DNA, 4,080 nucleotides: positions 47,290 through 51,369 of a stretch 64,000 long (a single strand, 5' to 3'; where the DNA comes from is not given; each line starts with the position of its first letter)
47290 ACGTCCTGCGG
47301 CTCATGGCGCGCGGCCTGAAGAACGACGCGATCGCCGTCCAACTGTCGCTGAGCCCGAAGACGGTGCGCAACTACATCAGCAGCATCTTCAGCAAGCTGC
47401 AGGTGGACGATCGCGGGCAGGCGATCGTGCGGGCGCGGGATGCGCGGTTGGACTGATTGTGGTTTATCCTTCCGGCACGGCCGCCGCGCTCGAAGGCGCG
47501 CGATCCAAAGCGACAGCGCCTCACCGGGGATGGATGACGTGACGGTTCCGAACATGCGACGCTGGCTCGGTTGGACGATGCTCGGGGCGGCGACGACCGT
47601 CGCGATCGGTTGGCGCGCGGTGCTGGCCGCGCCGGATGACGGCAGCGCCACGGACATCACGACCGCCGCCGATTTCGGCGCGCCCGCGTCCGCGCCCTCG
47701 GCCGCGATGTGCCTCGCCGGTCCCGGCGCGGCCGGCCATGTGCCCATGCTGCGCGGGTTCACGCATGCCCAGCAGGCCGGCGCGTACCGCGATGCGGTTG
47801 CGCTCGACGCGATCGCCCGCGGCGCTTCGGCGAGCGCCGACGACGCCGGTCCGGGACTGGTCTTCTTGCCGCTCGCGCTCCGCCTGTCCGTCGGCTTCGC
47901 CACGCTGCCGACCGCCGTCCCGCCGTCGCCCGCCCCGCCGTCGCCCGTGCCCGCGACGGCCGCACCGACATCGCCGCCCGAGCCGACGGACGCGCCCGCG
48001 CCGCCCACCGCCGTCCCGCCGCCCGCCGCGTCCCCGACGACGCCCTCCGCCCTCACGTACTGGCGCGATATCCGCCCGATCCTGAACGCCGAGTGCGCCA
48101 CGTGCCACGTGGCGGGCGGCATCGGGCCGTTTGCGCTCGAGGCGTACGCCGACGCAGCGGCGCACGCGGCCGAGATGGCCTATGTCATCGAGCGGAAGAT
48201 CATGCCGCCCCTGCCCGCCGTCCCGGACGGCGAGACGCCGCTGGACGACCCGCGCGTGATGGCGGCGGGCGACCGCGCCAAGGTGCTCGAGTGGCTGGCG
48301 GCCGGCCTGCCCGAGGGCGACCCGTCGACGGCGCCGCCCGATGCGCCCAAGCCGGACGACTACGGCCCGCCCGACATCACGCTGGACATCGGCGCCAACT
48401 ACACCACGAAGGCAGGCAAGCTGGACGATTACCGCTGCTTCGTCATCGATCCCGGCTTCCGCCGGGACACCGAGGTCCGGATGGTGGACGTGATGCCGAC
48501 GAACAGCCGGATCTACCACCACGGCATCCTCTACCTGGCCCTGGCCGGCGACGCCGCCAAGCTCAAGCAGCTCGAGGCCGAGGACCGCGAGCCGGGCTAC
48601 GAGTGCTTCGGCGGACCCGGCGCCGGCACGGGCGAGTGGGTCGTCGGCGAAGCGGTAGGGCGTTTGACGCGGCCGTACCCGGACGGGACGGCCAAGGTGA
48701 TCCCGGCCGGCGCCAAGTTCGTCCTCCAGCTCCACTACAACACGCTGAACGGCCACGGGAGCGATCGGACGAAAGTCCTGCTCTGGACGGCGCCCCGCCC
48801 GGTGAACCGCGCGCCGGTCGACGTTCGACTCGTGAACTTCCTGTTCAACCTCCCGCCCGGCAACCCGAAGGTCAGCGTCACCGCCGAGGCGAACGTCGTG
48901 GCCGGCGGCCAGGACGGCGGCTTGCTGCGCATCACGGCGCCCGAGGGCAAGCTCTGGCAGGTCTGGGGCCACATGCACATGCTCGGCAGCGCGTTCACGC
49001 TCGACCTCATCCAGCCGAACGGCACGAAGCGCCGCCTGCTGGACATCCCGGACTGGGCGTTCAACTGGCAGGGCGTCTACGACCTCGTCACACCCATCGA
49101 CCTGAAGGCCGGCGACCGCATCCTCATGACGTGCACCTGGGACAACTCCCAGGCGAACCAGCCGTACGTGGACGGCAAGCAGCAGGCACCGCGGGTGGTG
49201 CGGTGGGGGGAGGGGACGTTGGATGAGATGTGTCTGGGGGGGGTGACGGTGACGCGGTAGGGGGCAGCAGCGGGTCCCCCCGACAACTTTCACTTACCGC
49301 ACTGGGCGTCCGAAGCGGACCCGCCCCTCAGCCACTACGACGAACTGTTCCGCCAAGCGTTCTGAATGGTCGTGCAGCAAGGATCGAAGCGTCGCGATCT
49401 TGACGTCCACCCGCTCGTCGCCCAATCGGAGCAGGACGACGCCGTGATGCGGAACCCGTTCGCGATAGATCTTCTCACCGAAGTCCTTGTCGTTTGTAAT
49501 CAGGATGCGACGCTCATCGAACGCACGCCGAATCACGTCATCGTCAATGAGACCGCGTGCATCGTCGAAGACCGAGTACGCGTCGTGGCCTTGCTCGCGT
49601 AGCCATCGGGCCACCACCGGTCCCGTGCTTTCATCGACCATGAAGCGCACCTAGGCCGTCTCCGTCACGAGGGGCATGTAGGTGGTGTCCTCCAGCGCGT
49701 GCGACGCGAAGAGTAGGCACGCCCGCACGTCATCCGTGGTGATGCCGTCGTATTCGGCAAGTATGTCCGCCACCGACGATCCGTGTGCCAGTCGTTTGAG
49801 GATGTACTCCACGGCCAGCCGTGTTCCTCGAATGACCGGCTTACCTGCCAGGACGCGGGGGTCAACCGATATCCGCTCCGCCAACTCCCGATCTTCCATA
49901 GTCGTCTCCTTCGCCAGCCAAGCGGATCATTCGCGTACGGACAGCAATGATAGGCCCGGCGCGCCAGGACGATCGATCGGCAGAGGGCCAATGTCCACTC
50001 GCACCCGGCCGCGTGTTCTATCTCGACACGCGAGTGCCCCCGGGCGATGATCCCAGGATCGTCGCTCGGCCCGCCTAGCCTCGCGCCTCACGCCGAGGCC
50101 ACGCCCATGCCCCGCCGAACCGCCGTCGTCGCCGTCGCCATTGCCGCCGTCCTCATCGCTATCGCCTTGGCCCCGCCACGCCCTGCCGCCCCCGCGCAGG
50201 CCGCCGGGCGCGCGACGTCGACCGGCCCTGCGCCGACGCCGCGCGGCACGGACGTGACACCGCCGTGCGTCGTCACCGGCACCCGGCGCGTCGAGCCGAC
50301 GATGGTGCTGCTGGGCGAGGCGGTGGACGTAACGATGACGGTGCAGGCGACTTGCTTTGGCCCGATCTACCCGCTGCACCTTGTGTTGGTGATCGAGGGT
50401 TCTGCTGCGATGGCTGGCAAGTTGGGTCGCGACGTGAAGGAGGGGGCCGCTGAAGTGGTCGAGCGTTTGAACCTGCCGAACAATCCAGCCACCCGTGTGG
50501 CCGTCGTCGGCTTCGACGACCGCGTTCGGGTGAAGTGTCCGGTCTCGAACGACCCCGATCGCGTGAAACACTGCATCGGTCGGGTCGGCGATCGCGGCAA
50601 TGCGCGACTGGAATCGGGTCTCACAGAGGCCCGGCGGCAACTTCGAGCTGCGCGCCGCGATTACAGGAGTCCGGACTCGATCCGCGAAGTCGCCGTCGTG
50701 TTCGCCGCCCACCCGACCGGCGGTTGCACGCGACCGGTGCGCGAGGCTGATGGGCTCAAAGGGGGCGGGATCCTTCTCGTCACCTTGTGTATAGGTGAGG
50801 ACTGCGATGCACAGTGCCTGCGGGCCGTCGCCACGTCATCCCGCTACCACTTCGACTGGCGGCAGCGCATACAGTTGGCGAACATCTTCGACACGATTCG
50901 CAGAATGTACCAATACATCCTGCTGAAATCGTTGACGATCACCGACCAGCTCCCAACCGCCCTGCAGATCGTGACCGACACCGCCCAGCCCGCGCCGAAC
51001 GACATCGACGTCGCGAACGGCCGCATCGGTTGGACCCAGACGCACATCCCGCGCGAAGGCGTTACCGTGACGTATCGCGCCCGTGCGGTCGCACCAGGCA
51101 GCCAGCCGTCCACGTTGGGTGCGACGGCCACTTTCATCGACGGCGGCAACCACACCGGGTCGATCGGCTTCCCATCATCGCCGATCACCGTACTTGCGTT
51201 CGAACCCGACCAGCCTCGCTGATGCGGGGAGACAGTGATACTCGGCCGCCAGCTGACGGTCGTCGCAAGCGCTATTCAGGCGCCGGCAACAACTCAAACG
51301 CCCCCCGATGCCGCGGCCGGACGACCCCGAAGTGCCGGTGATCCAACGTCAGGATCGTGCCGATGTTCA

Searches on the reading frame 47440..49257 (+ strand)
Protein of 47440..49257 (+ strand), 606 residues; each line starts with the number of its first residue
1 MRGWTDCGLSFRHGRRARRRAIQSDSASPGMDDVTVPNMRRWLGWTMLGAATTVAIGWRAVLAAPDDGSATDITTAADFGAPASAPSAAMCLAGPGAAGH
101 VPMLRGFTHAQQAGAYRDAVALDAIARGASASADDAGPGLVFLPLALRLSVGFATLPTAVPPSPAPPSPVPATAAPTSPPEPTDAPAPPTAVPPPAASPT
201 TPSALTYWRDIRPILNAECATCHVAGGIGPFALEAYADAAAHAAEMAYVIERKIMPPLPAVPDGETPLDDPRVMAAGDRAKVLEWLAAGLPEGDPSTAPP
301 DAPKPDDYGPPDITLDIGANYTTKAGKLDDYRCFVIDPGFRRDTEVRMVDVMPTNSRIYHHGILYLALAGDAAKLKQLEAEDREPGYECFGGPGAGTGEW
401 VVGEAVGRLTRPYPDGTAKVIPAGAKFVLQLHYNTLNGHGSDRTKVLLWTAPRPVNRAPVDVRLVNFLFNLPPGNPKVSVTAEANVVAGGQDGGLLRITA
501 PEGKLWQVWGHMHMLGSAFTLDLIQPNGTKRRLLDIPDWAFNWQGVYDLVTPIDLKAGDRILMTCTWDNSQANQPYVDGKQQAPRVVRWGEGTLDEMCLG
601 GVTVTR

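Call 77: search_protein_families(library=pfam, proteins=[window:47440-49257:+], max_evalue=0.001)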
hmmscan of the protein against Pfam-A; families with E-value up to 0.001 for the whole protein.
window:47440-49257:+ (606 aa): 1 family
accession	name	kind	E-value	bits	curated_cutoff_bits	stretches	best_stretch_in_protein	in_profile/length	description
PF03712.20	Cu2_monoox_C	-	5.2e-05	23.2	23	1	510-581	52-123/157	Copper type II ascorbate-dependent monooxygenase, C-terminal domain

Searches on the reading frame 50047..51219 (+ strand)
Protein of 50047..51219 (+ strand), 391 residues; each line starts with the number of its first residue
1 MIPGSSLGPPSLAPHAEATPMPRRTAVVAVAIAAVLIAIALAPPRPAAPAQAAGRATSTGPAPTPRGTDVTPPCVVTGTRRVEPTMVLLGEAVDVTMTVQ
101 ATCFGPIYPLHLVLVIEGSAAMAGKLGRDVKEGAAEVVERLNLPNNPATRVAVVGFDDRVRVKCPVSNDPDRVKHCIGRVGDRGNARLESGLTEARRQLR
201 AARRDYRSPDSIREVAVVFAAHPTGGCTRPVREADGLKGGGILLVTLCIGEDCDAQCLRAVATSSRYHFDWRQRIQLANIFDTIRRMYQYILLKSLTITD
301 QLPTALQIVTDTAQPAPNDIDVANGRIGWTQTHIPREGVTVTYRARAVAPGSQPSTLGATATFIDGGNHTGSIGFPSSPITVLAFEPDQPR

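Call 77: search_protein_families(library=pfam, proteins=[window:50047-51219:+], max_evalue=0.001)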
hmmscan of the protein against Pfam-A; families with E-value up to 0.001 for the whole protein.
window:50047-51219:+ (391 aa): 2 families
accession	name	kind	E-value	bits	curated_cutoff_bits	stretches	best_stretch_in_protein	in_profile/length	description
PF00092.34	VWA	-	2.1e-13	51.3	23.8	1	112-269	2-160/174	von Willebrand factor type A domain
PF13519.12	VWA_2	-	2.3e-09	38.3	27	1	112-206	1-94/107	von Willebrand factor type A domain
